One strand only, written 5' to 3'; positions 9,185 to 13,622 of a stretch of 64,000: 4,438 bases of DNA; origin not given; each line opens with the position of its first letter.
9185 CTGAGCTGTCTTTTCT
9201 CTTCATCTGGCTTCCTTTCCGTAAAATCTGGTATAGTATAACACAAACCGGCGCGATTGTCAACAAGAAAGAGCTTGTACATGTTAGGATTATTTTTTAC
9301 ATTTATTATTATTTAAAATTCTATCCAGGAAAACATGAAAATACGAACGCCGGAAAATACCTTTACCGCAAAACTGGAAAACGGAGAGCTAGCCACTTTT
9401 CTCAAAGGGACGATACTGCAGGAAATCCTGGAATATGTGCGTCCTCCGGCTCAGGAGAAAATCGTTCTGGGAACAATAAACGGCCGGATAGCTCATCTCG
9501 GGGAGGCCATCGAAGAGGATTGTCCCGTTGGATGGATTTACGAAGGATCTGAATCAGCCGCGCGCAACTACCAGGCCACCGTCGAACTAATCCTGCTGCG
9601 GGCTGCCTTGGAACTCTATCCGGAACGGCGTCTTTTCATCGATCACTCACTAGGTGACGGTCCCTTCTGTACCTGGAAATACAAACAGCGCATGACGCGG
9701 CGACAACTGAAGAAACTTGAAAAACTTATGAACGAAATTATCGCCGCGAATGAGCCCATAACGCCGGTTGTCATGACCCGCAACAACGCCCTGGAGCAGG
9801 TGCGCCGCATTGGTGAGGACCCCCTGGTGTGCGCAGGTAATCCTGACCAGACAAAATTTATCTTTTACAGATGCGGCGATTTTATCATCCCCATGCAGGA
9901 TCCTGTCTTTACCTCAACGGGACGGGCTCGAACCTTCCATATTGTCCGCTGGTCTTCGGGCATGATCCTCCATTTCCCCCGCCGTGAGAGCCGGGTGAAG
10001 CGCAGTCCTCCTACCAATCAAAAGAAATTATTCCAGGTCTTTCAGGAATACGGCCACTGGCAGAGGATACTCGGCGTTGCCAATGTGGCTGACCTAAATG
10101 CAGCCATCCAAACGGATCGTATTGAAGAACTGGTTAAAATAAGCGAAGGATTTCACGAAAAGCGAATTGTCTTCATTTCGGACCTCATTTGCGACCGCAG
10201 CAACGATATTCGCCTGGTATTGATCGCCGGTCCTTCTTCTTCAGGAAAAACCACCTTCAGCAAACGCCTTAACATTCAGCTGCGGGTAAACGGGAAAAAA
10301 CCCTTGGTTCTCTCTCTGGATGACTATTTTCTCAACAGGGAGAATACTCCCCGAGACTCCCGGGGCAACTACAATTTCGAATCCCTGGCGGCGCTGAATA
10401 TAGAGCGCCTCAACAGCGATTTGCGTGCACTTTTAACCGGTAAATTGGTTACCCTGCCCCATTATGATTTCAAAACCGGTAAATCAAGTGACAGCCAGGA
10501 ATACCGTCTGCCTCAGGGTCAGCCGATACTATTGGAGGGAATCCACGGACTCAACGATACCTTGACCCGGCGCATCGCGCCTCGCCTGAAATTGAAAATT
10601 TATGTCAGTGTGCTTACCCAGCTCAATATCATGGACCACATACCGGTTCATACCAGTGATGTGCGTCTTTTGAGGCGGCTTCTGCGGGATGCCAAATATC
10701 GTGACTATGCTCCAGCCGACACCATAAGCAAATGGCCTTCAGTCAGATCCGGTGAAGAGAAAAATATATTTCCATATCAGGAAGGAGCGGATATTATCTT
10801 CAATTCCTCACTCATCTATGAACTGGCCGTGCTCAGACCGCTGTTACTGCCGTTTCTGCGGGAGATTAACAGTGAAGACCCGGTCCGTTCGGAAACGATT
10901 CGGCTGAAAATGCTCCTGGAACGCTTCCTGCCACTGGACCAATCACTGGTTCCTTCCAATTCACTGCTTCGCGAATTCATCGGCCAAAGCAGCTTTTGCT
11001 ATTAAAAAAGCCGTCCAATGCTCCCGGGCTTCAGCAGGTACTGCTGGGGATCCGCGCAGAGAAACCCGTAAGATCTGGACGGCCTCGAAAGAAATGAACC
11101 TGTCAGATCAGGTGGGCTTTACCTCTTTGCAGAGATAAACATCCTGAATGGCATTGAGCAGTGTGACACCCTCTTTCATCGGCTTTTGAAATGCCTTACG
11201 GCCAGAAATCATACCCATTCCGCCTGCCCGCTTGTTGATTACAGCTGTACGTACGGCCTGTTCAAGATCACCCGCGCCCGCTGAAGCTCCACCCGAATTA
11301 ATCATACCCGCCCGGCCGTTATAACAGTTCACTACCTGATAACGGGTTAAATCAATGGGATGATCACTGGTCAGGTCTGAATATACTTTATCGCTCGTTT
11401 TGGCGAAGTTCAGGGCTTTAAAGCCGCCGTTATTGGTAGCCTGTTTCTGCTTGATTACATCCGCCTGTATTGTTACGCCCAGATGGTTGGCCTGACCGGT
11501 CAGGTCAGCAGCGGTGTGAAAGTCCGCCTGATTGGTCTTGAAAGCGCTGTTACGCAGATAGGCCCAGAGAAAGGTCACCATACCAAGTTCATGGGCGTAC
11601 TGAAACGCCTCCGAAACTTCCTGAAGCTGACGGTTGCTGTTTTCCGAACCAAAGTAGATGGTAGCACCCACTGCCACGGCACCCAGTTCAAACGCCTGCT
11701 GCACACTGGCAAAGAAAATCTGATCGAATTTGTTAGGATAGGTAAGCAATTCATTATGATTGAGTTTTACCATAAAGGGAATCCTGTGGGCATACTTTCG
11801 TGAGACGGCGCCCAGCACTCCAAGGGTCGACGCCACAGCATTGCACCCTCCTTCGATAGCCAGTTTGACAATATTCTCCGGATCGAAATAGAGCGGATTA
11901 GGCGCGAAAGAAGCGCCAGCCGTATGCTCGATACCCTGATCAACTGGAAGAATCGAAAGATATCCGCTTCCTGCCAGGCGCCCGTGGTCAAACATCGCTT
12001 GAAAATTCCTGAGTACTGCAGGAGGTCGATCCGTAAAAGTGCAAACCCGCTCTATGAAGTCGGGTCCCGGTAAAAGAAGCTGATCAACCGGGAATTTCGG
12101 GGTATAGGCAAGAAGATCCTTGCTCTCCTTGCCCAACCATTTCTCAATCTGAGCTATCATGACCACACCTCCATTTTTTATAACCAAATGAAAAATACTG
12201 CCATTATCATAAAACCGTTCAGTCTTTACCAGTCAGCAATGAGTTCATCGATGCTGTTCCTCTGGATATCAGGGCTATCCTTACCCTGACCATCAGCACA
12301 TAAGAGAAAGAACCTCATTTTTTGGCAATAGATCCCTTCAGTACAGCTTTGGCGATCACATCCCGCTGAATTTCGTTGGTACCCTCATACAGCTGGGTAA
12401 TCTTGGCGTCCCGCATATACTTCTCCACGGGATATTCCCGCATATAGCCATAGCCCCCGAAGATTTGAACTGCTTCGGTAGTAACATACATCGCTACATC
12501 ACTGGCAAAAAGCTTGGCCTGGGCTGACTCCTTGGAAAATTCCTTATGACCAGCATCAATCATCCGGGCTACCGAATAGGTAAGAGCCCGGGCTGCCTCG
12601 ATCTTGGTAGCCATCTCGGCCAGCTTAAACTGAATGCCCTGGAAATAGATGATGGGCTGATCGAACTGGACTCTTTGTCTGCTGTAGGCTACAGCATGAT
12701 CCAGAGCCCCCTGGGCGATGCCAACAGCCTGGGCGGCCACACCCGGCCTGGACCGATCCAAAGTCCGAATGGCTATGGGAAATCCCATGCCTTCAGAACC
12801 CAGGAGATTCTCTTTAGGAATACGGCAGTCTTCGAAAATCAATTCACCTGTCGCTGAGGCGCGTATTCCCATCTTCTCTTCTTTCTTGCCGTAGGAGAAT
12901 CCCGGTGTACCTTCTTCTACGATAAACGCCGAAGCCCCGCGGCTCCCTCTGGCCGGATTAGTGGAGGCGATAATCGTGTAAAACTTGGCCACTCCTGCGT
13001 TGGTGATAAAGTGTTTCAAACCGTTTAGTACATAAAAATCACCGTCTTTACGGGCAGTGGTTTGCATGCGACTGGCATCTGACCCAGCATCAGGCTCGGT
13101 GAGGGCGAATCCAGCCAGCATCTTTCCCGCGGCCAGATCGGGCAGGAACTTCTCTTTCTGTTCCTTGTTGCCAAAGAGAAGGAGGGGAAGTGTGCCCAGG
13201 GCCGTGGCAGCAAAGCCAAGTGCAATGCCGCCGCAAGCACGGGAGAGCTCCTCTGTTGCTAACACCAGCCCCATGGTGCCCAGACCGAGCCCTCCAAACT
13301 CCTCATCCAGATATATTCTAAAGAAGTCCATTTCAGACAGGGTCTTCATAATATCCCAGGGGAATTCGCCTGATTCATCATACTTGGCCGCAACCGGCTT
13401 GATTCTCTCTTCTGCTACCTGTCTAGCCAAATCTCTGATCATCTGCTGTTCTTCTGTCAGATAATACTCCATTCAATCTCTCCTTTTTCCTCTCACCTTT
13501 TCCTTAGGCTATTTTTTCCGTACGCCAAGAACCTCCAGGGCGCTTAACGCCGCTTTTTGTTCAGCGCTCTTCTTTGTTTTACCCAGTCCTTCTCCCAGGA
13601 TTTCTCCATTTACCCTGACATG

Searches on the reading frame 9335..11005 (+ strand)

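Call 87: search_protein_families(library=pfam, proteins=[window:9335-11005:+], max_evalue=1e-10)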
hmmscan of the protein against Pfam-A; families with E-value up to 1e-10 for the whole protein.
window:9335-11005:+ (556 aa): 1 family
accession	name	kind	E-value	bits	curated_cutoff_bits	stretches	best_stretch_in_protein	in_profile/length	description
PF00485.24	PRK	-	2.1e-17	64.1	22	1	297-491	4-189/196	Phosphoribulokinase / Uridine kinase family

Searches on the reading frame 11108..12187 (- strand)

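Call 87: search_protein_families(library=pfam, proteins=[window:11108-12187:-], max_evalue=1e-10)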
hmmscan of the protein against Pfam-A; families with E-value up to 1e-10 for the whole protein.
window:11108-12187:- (359 aa): 1 family
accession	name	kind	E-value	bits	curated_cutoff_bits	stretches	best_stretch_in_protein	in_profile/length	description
PF01791.15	DeoC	-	8.4e-64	215.8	23.8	1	78-335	2-229/229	DeoC/LacD family aldolase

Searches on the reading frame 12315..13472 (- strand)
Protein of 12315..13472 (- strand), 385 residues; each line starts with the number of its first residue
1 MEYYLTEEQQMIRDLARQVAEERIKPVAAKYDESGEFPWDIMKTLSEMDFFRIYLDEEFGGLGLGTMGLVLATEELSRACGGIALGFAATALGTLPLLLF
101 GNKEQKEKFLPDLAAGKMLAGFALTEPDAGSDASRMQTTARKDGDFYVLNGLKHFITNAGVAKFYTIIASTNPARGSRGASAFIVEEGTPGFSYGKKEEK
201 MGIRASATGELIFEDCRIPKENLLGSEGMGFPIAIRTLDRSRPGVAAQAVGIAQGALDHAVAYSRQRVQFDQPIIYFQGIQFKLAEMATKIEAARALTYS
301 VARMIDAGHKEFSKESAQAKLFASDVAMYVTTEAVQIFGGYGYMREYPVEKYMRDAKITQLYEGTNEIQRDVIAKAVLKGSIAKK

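Call 87: search_protein_families(library=pfam, proteins=[window:12315-13472:-], max_evalue=1e-10)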
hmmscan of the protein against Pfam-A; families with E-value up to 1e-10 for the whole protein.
window:12315-13472:- (385 aa): 4 families
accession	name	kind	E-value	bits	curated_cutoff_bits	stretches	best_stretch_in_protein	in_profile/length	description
PF00441.29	Acyl-CoA_dh_1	-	6.3e-54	182.6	22.4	1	228-378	1-150/150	Acyl-CoA dehydrogenase, C-terminal domain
PF02771.21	Acyl-CoA_dh_N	-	3.3e-35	121.3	22.9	1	6-117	1-113/113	Acyl-CoA dehydrogenase, N-terminal domain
PF02770.24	Acyl-CoA_dh_M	-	2.5e-27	95.3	33.3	1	121-216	1-97/97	Acyl-CoA dehydrogenase, middle domain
PF08028.16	Acyl-CoA_dh_2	-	1.6e-25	90.3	22.7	1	245-366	3-133/134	Acyl-CoA dehydrogenase, C-terminal domain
